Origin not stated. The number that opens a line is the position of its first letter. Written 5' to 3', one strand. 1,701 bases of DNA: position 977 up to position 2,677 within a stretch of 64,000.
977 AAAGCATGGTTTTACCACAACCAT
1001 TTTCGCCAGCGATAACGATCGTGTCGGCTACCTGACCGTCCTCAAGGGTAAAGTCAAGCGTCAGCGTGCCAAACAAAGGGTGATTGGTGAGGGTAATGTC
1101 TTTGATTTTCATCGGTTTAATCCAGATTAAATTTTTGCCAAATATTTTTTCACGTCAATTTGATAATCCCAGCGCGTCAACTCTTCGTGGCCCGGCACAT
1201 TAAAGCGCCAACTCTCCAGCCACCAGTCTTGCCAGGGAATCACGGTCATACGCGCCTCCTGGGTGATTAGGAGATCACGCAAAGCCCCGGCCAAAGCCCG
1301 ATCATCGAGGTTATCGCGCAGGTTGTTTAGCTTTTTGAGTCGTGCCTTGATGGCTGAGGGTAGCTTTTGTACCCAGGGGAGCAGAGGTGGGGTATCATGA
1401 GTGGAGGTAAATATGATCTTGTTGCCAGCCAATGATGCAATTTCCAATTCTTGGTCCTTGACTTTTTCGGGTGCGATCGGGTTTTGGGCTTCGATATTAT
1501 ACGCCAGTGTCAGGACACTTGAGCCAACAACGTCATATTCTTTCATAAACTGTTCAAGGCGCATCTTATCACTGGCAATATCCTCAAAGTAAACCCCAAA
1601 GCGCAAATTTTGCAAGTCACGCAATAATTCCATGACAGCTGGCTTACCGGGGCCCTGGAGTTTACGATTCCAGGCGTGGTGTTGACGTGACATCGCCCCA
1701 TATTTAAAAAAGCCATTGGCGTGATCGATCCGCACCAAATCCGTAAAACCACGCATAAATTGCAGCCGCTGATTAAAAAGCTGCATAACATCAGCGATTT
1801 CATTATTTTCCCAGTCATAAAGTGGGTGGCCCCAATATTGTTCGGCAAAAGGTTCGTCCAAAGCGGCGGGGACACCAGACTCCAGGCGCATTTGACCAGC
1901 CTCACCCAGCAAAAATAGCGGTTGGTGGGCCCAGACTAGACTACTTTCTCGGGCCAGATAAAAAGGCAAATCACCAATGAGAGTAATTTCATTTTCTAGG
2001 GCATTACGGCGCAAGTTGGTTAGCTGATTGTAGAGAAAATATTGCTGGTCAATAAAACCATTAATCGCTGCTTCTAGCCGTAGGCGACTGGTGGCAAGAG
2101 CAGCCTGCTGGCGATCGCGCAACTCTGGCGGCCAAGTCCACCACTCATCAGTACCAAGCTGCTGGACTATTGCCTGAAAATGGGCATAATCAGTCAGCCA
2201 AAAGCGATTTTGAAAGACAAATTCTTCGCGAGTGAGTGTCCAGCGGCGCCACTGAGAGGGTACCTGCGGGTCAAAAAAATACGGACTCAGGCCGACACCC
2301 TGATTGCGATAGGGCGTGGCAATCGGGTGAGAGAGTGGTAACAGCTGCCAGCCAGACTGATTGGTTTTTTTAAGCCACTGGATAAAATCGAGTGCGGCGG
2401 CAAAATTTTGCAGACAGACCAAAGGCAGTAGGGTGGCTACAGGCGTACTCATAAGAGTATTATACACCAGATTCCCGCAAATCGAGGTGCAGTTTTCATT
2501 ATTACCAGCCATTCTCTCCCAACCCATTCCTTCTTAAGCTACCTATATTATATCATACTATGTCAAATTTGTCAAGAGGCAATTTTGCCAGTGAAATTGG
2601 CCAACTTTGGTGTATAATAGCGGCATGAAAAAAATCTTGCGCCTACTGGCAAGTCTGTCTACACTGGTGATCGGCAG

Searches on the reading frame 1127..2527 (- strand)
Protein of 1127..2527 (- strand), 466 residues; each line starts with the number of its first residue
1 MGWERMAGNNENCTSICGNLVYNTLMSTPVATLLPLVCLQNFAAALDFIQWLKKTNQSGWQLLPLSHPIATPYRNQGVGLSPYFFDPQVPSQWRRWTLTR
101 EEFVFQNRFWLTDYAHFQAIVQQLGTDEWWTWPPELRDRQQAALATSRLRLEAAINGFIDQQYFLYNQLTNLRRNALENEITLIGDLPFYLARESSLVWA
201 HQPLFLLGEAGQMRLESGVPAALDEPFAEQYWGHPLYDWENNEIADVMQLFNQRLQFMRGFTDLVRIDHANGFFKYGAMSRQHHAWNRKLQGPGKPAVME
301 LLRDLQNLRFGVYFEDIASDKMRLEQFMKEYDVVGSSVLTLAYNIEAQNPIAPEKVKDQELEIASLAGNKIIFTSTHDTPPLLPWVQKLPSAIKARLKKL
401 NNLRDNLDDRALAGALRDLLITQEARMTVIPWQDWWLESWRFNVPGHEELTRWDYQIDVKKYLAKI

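Call 74: search_protein_families(library=ncbifam, proteins=[window:1127-2527:-], max_evalue=0.001)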
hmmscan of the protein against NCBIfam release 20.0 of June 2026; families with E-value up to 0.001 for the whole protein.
window:1127-2527:- (466 aa): 7 families
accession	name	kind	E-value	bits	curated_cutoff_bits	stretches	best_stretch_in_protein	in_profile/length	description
NF011080.0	PRK14508.1-3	subfamily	7.3e-58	196.4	477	1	101-459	132-475/496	4-alpha-glucanotransferase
NF011079.0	PRK14508.1-2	subfamily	1.3e-54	185.6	555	1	101-459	138-482/506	4-alpha-glucanotransferase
NF011078.0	PRK14508.1-1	subfamily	1.3e-39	136.3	776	1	101-435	130-451/503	4-alpha-glucanotransferase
NF011083.0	PRK14510.1-2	equivalog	1.9e-38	131.7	1322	1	101-448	840-1154/1186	bifunctional glycogen debranching protein GlgX/4-alpha-glucanotransferase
NF011081.0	PRK14508.1-4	equivalog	5e-36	124.2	556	1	101-458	153-505/529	4-alpha-glucanotransferase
TIGR00217.1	malQ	equivalog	1.3e-26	93.6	205.65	1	108-398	193-471/587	4-alpha-glucanotransferase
NF011077.0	PRK14507.1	equivalog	0.0007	17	2148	0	103-274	317-487/1693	malto-oligosyltrehalose synthase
